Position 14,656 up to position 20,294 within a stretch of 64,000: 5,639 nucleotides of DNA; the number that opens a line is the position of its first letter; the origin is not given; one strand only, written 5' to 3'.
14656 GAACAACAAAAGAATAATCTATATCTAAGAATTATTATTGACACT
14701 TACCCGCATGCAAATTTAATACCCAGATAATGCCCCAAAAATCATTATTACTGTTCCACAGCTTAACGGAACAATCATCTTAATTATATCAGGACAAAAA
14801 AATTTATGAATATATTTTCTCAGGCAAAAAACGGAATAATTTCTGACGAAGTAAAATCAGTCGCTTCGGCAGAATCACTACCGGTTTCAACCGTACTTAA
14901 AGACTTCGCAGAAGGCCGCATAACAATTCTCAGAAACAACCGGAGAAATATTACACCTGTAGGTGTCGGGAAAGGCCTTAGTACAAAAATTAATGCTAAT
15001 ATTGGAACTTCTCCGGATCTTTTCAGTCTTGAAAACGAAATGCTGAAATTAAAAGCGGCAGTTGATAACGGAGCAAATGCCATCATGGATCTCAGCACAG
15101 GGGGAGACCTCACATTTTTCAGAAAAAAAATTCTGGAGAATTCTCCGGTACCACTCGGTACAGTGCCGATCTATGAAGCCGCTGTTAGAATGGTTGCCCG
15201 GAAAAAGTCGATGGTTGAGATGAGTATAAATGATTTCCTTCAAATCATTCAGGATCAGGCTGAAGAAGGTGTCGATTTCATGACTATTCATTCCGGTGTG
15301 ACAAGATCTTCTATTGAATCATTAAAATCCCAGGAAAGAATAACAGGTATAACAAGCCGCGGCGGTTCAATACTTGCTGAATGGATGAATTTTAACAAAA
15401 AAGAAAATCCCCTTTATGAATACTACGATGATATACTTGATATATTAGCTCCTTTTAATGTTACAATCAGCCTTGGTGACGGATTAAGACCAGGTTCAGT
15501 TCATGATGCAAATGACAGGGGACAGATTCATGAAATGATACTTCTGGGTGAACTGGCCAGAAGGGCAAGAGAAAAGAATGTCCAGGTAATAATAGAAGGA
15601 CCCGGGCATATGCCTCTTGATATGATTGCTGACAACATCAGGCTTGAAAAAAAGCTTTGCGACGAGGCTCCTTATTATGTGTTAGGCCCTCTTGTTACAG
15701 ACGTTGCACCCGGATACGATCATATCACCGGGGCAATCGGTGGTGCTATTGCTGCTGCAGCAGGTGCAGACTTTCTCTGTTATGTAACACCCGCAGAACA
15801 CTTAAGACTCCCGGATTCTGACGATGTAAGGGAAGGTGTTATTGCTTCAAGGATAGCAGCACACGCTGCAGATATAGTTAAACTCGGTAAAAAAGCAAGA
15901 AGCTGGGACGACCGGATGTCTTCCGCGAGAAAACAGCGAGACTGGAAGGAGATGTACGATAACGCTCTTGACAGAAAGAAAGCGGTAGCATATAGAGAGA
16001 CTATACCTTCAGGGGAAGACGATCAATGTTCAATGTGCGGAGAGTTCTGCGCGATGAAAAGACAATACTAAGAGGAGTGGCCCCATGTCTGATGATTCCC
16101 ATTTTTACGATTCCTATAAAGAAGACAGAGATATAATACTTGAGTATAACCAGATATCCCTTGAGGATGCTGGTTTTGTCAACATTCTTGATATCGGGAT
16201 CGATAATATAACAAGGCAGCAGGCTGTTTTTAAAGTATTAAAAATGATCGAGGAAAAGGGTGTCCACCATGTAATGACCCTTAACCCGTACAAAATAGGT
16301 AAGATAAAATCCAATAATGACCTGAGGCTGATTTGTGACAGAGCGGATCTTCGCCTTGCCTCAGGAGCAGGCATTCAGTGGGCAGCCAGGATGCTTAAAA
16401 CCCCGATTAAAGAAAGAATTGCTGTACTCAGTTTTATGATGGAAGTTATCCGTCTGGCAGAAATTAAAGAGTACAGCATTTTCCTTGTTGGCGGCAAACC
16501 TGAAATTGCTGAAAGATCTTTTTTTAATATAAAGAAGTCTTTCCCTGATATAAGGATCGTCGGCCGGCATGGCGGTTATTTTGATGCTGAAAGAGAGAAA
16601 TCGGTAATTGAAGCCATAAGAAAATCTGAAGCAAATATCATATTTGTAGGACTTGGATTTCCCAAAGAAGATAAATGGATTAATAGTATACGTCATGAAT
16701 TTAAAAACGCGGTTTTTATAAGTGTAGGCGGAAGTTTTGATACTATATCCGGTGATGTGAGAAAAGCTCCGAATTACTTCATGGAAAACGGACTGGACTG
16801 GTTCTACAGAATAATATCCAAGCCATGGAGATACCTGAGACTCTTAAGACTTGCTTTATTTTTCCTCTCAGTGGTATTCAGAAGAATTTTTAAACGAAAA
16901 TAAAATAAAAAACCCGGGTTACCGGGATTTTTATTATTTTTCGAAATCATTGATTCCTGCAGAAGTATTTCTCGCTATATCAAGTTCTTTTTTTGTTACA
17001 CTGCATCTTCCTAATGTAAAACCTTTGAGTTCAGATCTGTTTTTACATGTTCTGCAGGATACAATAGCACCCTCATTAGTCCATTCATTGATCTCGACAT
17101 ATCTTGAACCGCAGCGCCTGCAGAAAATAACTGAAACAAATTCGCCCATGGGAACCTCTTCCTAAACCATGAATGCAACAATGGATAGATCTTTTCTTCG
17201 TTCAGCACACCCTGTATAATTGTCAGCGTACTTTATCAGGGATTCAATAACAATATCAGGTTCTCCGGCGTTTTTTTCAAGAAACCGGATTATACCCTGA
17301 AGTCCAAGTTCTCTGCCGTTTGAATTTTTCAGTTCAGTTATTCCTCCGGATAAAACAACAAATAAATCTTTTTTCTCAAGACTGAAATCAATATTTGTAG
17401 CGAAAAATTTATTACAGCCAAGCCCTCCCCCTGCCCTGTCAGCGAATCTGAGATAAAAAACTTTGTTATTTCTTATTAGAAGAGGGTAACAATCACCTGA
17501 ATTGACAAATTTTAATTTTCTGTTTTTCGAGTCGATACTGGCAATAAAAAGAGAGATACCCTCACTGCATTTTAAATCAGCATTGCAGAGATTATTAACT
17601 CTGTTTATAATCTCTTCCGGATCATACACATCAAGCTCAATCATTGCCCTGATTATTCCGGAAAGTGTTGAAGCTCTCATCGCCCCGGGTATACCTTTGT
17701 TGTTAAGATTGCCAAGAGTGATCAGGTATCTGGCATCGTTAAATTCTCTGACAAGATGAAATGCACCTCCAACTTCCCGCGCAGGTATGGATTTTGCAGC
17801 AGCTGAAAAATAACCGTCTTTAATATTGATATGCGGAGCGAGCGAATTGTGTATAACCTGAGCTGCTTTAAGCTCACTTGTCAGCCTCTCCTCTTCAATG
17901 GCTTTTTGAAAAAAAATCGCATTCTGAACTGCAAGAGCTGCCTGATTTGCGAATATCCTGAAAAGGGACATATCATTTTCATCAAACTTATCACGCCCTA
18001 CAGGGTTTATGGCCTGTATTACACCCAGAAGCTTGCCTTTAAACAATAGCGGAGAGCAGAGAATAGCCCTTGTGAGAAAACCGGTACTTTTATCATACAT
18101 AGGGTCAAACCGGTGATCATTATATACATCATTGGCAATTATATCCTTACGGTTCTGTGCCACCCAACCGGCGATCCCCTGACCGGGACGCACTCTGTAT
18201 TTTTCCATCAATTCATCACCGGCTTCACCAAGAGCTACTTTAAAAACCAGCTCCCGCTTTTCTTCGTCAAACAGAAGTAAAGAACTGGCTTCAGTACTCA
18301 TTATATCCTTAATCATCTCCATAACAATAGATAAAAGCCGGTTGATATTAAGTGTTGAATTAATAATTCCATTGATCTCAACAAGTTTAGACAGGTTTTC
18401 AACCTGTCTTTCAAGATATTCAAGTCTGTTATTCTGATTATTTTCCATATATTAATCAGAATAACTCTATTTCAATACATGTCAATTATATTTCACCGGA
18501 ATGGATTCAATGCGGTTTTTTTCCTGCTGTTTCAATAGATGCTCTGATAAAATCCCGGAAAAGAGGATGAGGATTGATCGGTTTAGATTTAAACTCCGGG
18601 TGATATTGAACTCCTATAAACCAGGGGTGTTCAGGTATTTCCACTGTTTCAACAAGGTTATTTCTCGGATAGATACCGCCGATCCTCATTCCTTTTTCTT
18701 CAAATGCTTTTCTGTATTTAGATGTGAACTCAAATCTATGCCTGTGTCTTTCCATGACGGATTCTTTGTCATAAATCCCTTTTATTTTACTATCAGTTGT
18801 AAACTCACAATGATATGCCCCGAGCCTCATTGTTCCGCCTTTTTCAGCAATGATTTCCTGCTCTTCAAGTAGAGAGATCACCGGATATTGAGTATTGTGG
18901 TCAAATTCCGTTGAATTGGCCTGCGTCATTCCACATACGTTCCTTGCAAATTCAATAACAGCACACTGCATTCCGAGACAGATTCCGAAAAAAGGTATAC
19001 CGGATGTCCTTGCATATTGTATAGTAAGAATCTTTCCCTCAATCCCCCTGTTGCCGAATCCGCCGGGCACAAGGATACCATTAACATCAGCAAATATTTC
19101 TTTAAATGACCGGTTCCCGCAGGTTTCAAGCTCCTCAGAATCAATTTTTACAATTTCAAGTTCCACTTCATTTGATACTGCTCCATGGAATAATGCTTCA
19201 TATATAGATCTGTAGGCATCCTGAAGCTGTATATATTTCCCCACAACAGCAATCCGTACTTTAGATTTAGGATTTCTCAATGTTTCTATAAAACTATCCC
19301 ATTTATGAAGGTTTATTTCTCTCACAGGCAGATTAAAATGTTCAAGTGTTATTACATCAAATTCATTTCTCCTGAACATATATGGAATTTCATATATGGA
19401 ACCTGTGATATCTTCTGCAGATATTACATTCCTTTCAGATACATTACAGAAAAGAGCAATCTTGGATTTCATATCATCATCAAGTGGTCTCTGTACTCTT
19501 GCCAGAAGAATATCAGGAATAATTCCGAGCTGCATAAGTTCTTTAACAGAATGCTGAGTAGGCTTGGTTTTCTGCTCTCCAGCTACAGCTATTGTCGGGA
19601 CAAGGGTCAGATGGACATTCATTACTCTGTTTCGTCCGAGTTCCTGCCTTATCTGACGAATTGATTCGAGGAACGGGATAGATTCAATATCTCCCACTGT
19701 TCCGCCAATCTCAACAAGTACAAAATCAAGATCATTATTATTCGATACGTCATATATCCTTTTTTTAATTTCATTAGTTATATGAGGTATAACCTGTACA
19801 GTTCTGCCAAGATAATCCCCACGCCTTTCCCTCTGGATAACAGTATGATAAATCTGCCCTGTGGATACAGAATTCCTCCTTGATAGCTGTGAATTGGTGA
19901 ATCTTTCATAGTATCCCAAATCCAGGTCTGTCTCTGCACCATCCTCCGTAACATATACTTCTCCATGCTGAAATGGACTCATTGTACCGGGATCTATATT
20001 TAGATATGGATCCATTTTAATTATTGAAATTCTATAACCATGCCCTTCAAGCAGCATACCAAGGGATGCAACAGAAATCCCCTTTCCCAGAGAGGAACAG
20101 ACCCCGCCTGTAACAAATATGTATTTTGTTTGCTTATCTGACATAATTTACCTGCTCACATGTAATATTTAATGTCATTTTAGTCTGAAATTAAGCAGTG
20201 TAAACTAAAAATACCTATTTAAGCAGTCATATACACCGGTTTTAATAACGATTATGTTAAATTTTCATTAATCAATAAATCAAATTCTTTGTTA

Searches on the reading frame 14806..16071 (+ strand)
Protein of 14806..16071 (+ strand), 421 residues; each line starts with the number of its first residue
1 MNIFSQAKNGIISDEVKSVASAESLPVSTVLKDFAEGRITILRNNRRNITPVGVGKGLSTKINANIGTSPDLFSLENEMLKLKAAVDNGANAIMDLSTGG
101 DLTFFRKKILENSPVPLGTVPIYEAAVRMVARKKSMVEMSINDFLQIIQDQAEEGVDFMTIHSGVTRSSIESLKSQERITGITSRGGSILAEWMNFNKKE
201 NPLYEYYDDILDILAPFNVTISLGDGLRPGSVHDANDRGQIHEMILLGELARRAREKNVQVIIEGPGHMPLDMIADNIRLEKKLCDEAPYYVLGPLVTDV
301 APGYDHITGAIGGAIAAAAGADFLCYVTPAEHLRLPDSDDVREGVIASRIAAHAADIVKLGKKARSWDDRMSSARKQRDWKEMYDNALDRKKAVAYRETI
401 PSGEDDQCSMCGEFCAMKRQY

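Call 66: search_protein_families(library=pfam, proteins=[window:14806-16071:+], max_evalue=0.000001)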
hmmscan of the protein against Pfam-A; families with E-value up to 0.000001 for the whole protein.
window:14806-16071:+ (421 aa): 1 family
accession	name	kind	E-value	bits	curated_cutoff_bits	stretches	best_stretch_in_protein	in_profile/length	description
PF01964.24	ThiC_Rad_SAM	-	3e-187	623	25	1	5-419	4-417/420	Radical SAM ThiC family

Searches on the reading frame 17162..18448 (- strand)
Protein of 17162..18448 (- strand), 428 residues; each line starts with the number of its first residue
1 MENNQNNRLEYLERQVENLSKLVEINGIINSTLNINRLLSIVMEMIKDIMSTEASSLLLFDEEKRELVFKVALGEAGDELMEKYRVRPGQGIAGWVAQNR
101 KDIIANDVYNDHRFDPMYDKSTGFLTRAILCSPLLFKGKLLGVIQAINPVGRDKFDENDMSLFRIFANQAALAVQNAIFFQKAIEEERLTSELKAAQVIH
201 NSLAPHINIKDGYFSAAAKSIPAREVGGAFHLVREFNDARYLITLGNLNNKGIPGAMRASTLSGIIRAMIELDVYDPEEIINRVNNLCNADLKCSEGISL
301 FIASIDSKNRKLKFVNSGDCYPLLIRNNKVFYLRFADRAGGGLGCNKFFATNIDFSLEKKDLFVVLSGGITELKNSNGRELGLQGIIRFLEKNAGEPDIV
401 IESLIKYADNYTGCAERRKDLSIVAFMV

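Call 66: search_protein_families(library=pfam, proteins=[window:17162-18448:-], max_evalue=0.000001)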
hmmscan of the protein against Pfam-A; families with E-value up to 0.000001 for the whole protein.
window:17162-18448:- (428 aa): 4 families
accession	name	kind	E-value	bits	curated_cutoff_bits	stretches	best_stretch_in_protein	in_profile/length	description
PF07228.17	SpoIIE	-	5e-20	72.7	25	1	238-425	2-188/192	Stage II sporulation protein E (SpoIIE)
PF13185.12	GAF_2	-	2.5e-17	63.8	28.6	1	33-175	2-136/136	GAF domain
PF01590.32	GAF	-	2.5e-16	60.9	22.4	1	35-174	2-133/133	GAF domain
PF13492.12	GAF_3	-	5.6e-12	46.6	27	1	37-176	4-129/129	GAF domain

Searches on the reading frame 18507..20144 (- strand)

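Call 66: search_protein_families(library=pfam, proteins=[window:18507-20144:-], max_evalue=0.000001)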
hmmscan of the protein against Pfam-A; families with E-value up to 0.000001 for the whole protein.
window:18507-20144:- (545 aa): 3 families
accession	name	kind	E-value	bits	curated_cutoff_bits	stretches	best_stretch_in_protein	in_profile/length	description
PF06418.20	CTP_synth_N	-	1.3e-120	402.1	26.1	1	7-272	1-265/265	CTP synthase N-terminus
PF00117.34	GATase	-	5.2e-39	134.3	22.8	1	307-534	2-189/190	Glutamine amidotransferase class-I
PF07722.19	Peptidase_C26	-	1.5e-08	35.1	20.5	1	374-517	97-219/219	Peptidase C26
